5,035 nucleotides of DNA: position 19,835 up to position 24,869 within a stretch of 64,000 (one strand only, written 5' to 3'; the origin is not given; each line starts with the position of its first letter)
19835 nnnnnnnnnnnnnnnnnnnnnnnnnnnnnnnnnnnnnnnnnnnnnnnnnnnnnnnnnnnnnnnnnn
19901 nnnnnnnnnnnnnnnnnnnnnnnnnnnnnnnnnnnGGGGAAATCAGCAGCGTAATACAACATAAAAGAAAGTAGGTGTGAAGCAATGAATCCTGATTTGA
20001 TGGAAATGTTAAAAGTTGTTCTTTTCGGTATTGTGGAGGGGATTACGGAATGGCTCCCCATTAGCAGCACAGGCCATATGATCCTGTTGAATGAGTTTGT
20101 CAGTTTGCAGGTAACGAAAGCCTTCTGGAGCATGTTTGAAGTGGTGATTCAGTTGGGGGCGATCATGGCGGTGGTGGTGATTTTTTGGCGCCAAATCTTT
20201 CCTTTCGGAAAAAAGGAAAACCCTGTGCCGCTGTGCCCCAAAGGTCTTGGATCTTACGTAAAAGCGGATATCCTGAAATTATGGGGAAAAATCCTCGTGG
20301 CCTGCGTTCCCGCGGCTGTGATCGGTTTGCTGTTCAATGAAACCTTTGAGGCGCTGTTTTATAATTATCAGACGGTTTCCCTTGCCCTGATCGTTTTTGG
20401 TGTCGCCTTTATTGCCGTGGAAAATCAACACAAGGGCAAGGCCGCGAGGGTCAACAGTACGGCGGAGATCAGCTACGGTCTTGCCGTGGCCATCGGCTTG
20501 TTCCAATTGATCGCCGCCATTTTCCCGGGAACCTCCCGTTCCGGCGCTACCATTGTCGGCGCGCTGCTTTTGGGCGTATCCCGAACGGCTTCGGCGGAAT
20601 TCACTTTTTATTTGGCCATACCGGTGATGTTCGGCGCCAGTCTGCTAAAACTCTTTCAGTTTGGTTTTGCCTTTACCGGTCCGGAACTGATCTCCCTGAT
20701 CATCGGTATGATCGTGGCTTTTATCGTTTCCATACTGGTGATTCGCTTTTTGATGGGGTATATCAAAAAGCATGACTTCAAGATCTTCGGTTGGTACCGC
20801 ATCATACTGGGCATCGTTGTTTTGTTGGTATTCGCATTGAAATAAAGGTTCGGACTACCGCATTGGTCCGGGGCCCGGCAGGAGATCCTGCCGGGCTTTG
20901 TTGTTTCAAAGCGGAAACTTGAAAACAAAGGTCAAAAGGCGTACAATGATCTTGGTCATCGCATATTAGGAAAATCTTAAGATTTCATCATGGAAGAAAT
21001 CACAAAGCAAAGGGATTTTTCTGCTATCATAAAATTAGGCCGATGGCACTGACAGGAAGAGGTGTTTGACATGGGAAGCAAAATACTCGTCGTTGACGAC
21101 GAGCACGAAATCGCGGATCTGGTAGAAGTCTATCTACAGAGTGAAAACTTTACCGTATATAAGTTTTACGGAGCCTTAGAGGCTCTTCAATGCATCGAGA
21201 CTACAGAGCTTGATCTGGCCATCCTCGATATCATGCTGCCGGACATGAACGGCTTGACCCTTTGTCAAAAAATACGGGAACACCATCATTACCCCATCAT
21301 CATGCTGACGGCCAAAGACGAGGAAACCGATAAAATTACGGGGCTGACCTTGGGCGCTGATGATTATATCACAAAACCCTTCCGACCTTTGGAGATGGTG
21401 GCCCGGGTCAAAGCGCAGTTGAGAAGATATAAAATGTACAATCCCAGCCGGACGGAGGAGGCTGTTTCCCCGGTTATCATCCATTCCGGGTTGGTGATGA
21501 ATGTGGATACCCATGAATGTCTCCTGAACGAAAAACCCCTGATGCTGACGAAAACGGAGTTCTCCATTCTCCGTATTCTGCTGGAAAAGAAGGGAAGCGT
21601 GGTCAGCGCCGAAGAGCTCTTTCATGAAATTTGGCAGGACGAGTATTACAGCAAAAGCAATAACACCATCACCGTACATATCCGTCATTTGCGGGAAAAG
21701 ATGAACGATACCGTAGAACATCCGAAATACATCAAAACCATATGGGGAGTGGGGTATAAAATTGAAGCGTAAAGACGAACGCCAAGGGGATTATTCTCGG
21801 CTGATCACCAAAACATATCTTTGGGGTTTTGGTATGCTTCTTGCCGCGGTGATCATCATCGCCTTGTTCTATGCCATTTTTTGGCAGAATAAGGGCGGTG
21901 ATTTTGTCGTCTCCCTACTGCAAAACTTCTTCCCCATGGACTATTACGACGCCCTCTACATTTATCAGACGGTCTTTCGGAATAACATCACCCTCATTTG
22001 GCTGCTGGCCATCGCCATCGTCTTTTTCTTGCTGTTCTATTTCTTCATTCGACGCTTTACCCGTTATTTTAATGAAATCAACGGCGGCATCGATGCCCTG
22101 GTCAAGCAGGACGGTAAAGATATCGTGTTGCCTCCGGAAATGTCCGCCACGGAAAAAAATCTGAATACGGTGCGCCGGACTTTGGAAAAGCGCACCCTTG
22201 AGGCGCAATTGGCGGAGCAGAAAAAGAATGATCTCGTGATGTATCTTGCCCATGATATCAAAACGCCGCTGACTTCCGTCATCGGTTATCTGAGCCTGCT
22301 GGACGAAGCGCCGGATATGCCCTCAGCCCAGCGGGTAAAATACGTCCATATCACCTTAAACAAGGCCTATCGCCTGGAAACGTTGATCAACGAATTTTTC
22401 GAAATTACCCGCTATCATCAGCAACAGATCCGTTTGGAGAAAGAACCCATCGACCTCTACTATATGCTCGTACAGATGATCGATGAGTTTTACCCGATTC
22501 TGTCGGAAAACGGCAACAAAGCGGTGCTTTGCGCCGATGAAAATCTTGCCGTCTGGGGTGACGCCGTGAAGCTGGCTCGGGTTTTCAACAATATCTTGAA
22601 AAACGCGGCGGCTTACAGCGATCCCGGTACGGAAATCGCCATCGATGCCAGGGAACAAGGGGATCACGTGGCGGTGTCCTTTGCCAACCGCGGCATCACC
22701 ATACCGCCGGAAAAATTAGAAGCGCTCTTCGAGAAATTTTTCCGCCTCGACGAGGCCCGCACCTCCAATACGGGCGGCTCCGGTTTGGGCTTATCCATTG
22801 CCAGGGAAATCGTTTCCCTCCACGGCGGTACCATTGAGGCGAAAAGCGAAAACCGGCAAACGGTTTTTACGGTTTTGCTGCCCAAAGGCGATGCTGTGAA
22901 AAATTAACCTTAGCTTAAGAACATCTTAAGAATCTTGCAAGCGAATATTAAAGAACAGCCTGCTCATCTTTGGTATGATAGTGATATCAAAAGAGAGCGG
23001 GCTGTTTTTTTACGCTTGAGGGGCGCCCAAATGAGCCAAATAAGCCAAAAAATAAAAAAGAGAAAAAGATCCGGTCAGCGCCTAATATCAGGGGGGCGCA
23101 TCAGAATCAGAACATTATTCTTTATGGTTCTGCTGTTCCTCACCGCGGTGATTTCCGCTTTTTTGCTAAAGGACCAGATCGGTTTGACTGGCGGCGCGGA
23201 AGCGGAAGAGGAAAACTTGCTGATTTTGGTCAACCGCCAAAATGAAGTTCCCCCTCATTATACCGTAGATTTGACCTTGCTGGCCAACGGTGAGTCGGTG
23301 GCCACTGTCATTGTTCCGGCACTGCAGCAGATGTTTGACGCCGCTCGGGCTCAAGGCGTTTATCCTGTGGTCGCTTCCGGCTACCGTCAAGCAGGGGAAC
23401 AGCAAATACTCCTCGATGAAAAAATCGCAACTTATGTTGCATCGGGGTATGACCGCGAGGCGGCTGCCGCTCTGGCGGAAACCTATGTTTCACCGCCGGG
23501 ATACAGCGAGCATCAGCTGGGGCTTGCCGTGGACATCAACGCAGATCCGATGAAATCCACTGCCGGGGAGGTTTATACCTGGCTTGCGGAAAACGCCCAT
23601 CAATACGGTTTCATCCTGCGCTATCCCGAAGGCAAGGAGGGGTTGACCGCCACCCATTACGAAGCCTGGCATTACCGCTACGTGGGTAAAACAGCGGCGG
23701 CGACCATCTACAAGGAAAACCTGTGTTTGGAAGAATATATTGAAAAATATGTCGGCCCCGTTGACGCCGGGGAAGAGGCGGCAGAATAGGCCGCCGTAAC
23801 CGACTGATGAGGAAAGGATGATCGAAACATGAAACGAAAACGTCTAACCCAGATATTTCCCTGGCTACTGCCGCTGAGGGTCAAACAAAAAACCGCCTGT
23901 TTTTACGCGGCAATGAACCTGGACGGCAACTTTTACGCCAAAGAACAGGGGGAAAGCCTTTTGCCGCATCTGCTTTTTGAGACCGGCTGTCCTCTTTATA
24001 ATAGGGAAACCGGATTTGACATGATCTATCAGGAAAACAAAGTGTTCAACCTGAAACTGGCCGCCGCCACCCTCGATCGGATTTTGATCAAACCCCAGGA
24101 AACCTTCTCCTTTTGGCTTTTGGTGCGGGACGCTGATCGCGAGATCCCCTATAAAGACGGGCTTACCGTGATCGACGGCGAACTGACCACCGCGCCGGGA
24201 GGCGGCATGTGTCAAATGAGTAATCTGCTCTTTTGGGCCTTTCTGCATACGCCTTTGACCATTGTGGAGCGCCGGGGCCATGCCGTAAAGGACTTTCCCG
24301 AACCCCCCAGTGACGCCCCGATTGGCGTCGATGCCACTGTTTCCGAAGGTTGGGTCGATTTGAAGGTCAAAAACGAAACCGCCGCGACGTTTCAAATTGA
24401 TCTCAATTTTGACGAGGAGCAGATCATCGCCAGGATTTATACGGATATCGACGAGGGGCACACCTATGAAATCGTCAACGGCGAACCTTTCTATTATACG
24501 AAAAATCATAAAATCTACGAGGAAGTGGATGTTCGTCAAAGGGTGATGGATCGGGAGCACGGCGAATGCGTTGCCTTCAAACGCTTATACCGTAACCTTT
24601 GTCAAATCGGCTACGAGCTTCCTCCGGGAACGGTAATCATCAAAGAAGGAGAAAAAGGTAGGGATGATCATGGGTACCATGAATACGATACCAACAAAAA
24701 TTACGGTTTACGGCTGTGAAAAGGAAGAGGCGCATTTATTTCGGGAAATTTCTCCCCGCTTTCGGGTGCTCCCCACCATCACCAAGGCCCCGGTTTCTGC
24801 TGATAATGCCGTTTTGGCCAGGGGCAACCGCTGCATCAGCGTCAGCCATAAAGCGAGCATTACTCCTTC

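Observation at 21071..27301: Complete vanB-type glycopeptide-resistance operon (vanR-S-Y-W-H-ligase-X) that is divergent and apparently chromosomal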

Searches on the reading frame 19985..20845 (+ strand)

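Call 3: search_protein_families(library=ncbifam, proteins=[window:19985-20845:+], max_evalue=0.00001)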
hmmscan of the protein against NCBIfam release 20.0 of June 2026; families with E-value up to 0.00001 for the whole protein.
window:19985-20845:+ (286 aa): 12 families
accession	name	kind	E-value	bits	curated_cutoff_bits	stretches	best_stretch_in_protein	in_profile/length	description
NF001391.0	PRK00281.1-5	equivalog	8.9e-108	359.9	293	1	5-285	3-275/279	undecaprenyl-diphosphate phosphatase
NF001390.0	PRK00281.1-4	equivalog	4.2e-83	278.9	260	1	4-284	2-267/272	undecaprenyl-diphosphate phosphatase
NF001389.0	PRK00281.1-2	equivalog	1.8e-72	244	262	1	5-284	3-265/272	undecaprenyl-diphosphate phosphatase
TIGR00753.1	undec_PP_bacA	equivalog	3.9e-65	220.1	217.5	1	12-276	2-255/255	undecaprenyl-diphosphatase UppP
NF001388.0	PRK00281.1-1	equivalog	3.7e-63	213.7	362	1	4-283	3-272/273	undecaprenyl-diphosphate phosphatase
NF001392.0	PRK00281.2-1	equivalog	4.8e-48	164.1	308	1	5-284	4-273/280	undecaprenyl-diphosphate phosphatase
NF001393.0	PRK00281.2-4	equivalog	5.1e-47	160.5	284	1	6-283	1-264/266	undecaprenyl-diphosphate phosphatase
NF001397.0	PRK00281.3-4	equivalog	1.7e-44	152.5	363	1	6-284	1-279/281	undecaprenyl-diphosphate phosphatase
NF001394.0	PRK00281.2-5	equivalog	4.5e-42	144.4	311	1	5-284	5-276/281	undecaprenyl-diphosphate phosphatase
NF001396.0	PRK00281.3-3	equivalog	3.5e-30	105.7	382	1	7-282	3-263/264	undecaprenyl-diphosphate phosphatase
NF001395.0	PRK00281.3-1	equivalog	2.8e-27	95.9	394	1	8-285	6-305/306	undecaprenyl-diphosphate phosphatase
NF001398.0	PRK00281.3-5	equivalog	2.9e-20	73.2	354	1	6-282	2-269/278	undecaprenyl-diphosphate phosphatase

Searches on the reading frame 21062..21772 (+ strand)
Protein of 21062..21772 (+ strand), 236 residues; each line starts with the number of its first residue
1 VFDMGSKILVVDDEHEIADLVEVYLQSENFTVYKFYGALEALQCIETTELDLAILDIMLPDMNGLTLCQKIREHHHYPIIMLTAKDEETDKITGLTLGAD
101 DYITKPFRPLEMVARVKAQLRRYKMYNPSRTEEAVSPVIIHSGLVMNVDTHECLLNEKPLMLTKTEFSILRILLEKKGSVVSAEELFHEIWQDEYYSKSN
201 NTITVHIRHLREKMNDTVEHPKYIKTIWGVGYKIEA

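Call 3: search_protein_families(library=ncbifam, proteins=[window:21062-21772:+], max_evalue=0.00001)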
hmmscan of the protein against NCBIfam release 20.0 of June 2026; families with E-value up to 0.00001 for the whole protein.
window:21062-21772:+ (236 aa): 91 families (the best 25 are shown)
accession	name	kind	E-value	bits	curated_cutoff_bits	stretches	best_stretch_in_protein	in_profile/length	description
NF000401.1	vanR-A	exception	2.2e-124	413.4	500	1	4-235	1-230/231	vancomycin resistance response regulator transcription factor VanR-A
NF033117.2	vanR_ACDEGLN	exception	1.4e-112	374.8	350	1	8-235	1-226/226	VanR-ABDEGLN family response regulator transcription factor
NF000404.1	vanR-D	exception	3.2e-89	298.5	500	1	4-235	1-231/232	vancomycin resistance response regulator transcription factor VanR-D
NF000403.1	vanR-C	exception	2.3e-82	276.1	480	1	4-235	1-230/231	vancomycin resistance response regulator transcription factor VanR-C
NF033120.0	vanR_FM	exception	1.3e-69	234.3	460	1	7-235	5-230/231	vancomycin resistance response regulator transcription factor, VanR-F/VanR-M family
NF040534.1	resp_reg_YycF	equivalog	7.9e-63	211.8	340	1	7-234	2-227/231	response regulator YycF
NF045944.1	ResRegRpaBCyano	equivalog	8.9e-59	198.6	330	1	9-234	1-227/229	response regulator transcription factor RpaB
NF040689.1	MtrAB_MtrA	equivalog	6.9e-58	195.6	300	1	8-234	1-218/219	MtrAB system response regulator MtrA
NF008296.0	PRK11083.1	equivalog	3.4e-57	193.5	273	1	6-235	4-226/228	two-component system response regulator CreB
NF053854.1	RespRegPhoBBctds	equivalog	1.9e-56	191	270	1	8-234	1-224/225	two-component system response regulator PhoB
TIGR02154.1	PhoB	equivalog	4.9e-56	189.6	296.2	1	4-234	1-225/226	phosphate regulon transcriptional regulator PhoB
NF007982.1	PRK10710.1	equivalog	3.7e-54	183.8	380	1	6-236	8-229/235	envelope stress response regulator BaeR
NF007005.1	PRK09468.1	equivalog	1.5e-53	181.7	331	1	5-232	3-229/237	osmolarity response regulator transcription factor OmpR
NF041209.1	resp_regPieR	equivalog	4e-51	173.9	450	1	7-235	2-228/231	two component system response regulator PieR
NF008199.0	PRK10955.1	equivalog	4.5e-49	167.5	341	1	7-233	3-227/232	envelope stress response regulator transcription factor CpxR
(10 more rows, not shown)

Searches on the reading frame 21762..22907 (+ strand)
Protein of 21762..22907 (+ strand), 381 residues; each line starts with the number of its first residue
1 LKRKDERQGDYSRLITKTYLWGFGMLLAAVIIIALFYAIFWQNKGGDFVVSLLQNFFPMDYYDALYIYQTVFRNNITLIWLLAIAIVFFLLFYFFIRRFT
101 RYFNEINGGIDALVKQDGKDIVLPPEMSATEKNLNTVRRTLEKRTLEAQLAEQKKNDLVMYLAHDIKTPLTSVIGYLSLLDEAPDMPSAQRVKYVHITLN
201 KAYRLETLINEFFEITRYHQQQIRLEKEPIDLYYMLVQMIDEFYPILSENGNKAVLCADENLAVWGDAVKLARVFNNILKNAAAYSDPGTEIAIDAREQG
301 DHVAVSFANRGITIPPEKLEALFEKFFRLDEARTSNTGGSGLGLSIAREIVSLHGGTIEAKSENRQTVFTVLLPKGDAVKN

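Call 3: search_protein_families(library=ncbifam, proteins=[window:21762-22907:+], max_evalue=0.00001)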
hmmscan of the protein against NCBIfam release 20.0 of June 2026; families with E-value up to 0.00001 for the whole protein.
window:21762-22907:+ (381 aa): 71 families (the best 25 are shown)
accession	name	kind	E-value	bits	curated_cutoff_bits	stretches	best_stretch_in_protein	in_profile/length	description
NF033091.0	HK_VanS_ACDEFG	equivalog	1.2e-119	398.8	400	1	83-374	2-293/293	vancomycin resistance histidine kinase VanS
NF033092.0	HK_WalK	equivalog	5.1e-48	164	725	1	147-374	364-593/594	cell wall metabolism sensor histidine kinase WalK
NF046044.1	PnpS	equivalog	7.1e-48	163.5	400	1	149-374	164-390/390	two-component system histidine kinase PnpS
TIGR02966.1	phoR_proteo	equivalog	4.2e-47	160.8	334.2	1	151-371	110-331/333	phosphate regulon sensor histidine kinase PhoR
TIGR01386.1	cztS_silS_copS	subfamily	2e-42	145.7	292.55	1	124-374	217-457/457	heavy metal sensor histidine kinase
NF008312.0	PRK11100.1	equivalog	3.5e-39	134.9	356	1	75-371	189-469/477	two-component system sensor histidine kinase CreC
NF053855.1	HisKinPhoRBctds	equivalog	2.8e-37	128.4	500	1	153-367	359-574/583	two-component system sensor histidine kinase PhoR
NF033093.1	HK_VicK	exception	2.5e-36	125.3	680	1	147-375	201-435/448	cell wall metabolism sensor histidine kinase VicK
NF040691.1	MtrAB_MtrB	equivalog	6.8e-36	124.3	450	1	67-375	186-492/507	MtrAB system histidine kinase MtrB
NF041210.1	his_kin_PieS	equivalog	3.5e-34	118.6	850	1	126-375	221-470/474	two component system sensor histidine kinase PieS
NF041880.1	EPS_EpsF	equivalog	4.4e-34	117.8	900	1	144-374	262-492/492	response regulator EpsF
NF041735.1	hist_kin_RppB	equivalog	7.5e-34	117.3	400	1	162-374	223-438/438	two-component system sensor histidine kinase RppB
NF008235.0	PRK11006.1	equivalog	1.6e-33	116.2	390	1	148-376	198-424/431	phosphate regulon sensor histidine kinase PhoR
NF007345.0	PRK09835.1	subfamily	2.4e-33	115.4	423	1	95-375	205-480/482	Cu(+)/Ag(+) sensor histidine kinase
NF008468.0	PRK11360.1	equivalog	3e-33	115.1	646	1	158-376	399-609/616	two-component system sensor histidine kinase AtoS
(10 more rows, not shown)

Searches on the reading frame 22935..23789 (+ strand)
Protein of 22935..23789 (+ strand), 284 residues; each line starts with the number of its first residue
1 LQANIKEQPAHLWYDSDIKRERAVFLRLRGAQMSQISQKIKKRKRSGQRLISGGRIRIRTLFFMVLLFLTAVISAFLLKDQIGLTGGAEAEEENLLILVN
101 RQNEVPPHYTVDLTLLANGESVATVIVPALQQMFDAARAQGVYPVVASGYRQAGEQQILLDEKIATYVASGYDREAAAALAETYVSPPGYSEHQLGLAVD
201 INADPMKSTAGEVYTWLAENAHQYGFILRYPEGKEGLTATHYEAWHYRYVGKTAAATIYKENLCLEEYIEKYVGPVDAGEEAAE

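Call 3: search_protein_families(library=ncbifam, proteins=[window:22935-23789:+], max_evalue=0.00001)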
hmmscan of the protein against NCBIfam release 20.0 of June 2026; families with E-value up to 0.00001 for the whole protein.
window:22935-23789:+ (284 aa): 5 families
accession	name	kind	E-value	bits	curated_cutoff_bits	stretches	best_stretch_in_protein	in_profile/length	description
NF000473.1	vanY_BG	exception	2.2e-65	220.7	400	1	82-271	87-273/274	VanY-B/VanY-G family D-Ala-D-Ala carboxypeptidase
NF000472.1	vanY_AFMPt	exception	9.1e-29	100.5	425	1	116-270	92-230/283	VanY-A/VanY-F/VanY-M family D-Ala-D-Ala carboxypeptidase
NF000380.1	vanXY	equivalog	1.4e-25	89.9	250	1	121-270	31-177/179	D,D-carboxypeptidase/D,D-dipeptidase VanXY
NF041194.1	LD_carboxy_LdcB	exception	9.8e-25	87.6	275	1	119-270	33-174/180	LD-carboxypeptidase LdcB/DacB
NF000149.1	vanXY_G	exception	2e-13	50.1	500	1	129-270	53-191/254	D-Ala-D-Ala dipeptidase/D-Ala-D-Ala carboxypeptidase VanXY-G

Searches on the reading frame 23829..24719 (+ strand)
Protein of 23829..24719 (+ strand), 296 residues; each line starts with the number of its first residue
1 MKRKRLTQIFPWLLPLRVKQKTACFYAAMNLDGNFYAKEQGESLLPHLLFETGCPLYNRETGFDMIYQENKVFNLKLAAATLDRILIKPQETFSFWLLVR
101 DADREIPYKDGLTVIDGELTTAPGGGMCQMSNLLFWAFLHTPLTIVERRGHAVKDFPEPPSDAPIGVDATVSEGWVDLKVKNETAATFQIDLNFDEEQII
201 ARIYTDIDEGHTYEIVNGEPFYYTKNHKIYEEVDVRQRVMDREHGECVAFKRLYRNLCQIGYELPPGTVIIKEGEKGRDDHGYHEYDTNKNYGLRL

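Call 3: search_protein_families(library=ncbifam, proteins=[window:23829-24719:+], max_evalue=0.00001)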
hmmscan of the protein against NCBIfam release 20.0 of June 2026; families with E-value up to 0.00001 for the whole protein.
window:23829-24719:+ (296 aa): 3 families
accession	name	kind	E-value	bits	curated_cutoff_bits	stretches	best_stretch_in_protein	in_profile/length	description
NF033128.2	vanW-gen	equivalog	4.1e-122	407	365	1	2-271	1-270/271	glycopeptide resistance accessory protein VanW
NF033122.1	vanW-B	exception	5.4e-108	360.5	610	1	1-273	1-272/275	glycopeptide resistance accessory protein VanW-B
NF033123.1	vanW-G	exception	2.4e-89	299.7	600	1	2-270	1-268/273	glycopeptide resistance accessory protein VanW-G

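Call 17: search_dna_similar(query=window:23829-24719:+, collection=plasmids, mode=protein, max_rows=30, rows=spread)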
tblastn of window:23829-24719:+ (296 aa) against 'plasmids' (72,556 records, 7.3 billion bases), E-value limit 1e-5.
Records with a match: 66; places in all: 71; records where one place covers at least 80% of the query: 29.
Best place of each record, by identity: <60% 66.
By first word of the organism name: Bacillus 25; Enterococcus 15; Arthrobacter 5; Deinococcus 4; Bartonella 3; Paenarthrobacter 2; Rubrobacter 2; Paenibacillus 2; Brevibacillus 1; Staphylococcus 1; and 6 more.
By predicted mobility (MOB-suite, as given by PLSDB): non-mobilizable 28; conjugative 27; mobilizable 11.
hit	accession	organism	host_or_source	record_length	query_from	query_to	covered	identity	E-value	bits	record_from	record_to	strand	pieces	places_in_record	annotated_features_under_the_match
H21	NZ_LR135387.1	Enterococcus faecium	-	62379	1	276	93%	58.3%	2e-99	326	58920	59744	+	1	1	vanW-B: glycopeptide resistance accessory protein VanW-B | vanW gene in vanB cluster: vanW; glycopeptide resistance gene cluster | vanH: D-lactate dehydrogenase VanH | vanH-B: D-lactate dehydrogenase VanH-B | vanH gene in vanB cluster: vanH; glycopeptide resistance gene cluster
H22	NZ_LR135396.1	Enterococcus faecium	-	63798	1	276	93%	58.3%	2e-99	326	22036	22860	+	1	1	vanW-B: glycopeptide resistance accessory protein VanW-B | vanW gene in vanB cluster: vanW; glycopeptide resistance gene cluster | vanH: D-lactate dehydrogenase VanH | vanH-B: D-lactate dehydrogenase VanH-B | vanH gene in vanB cluster: vanH; glycopeptide resistance gene cluster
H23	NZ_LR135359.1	Enterococcus faecium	-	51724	1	275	93%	58.5%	4e-100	328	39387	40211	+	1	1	vanW-B: glycopeptide resistance accessory protein VanW-B | vanW gene in vanB cluster: vanW; glycopeptide resistance gene cluster | D-lactate dehydrogenase VanH-B | vanH-B: D-lactate dehydrogenase VanH-B | vanH gene in vanB cluster: vanH; glycopeptide resistance gene cluster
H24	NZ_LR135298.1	Enterococcus faecium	-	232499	1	275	93%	58.5%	5e-100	328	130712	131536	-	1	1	vanW gene in vanB cluster: vanW; glycopeptide resistance gene cluster | vanW-B: glycopeptide resistance accessory protein VanW-B | vanH: D-lactate dehydrogenase VanH | vanH gene in vanB cluster: vanH; glycopeptide resistance gene cluster | vanH-B: D-lactate dehydrogenase VanH-B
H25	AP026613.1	Enterococcus faecium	Homo sapiens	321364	1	275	93%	58.5%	5e-100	328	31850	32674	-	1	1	vanW: vancomycin B-type resistance protein VanW | vanW gene in vanB cluster: vanW; glycopeptide resistance gene cluster | vanW-B: glycopeptide resistance accessory protein VanW-B | vanHB: D-specific alpha-keto acid dehydrogenase | vanH gene in vanB cluster: vanH; glycopeptide resistance gene cluster | and 1 other names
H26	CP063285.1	Enterococcus faecium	Homo sapiens,rectal swab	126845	1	276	93%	58.0%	8e-99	324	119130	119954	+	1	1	vanW: glycopeptide resistance accessory protein VanW-B | vanW-B: glycopeptide resistance accessory protein VanW-B | vanW gene in vanB cluster: vanW; glycopeptide resistance gene cluster | vanH: D-lactate dehydrogenase VanH | vanH-B: D-lactate dehydrogenase VanH-B | and 1 other names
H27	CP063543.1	Enterococcus faecium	Homo sapiens,rectal swab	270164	1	276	93%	58.0%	1e-98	324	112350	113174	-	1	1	vanW: glycopeptide resistance accessory protein VanW-B | vanW gene in vanB cluster: vanW; glycopeptide resistance gene cluster | vanW-B: glycopeptide resistance accessory protein VanW-B | vanH: D-lactate dehydrogenase VanH | vanH gene in vanB cluster: vanH; glycopeptide resistance gene cluster | and 1 other names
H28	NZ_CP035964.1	Bacillus mycoides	cell culture,soil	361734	1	270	91%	33.9%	2e-47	176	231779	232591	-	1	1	VanW family protein | vanW gene in vanG cluster: vanW; glycopeptide resistance gene cluster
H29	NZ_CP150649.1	Bacillus mycoides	cell culture,soil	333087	1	264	89%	34.7%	8e-46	172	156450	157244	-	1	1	VanW family protein | vanW gene in vanG cluster: vanW; glycopeptide resistance gene cluster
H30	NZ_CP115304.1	Bacillus tropicus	Tryonyx sinensis (Chinese soft-shell ...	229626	26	242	73%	35.9%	2e-36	145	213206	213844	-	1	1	VanW family protein | vanW gene in vanG cluster: vanW; glycopeptide resistance gene cluster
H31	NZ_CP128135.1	Bacillus mycoides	bacterial isolate,field soil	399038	32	243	72%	36.3%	4e-36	144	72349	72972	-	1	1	VanW family protein | vanW gene in vanG cluster: vanW; glycopeptide resistance gene cluster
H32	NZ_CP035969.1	Bacillus mycoides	cell culture,soil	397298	32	243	72%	36.3%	4e-36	144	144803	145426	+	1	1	VanW family protein | vanW gene in vanG cluster: vanW; glycopeptide resistance gene cluster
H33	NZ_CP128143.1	Bacillus mycoides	bacterial isolate,field soil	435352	32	243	72%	36.3%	4e-36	144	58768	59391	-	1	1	VanW family protein | vanW gene in vanG cluster: vanW; glycopeptide resistance gene cluster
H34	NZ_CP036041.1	Bacillus mycoides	cell culture,soil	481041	32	243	72%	36.3%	4e-36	144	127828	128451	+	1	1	vanW gene in vanG cluster: vanW; glycopeptide resistance gene cluster | VanW family protein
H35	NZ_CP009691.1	Bacillus mycoides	soil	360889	32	242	71%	36.4%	4e-36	144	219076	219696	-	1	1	VanW family protein | vanW gene in vanG cluster: vanW; glycopeptide resistance gene cluster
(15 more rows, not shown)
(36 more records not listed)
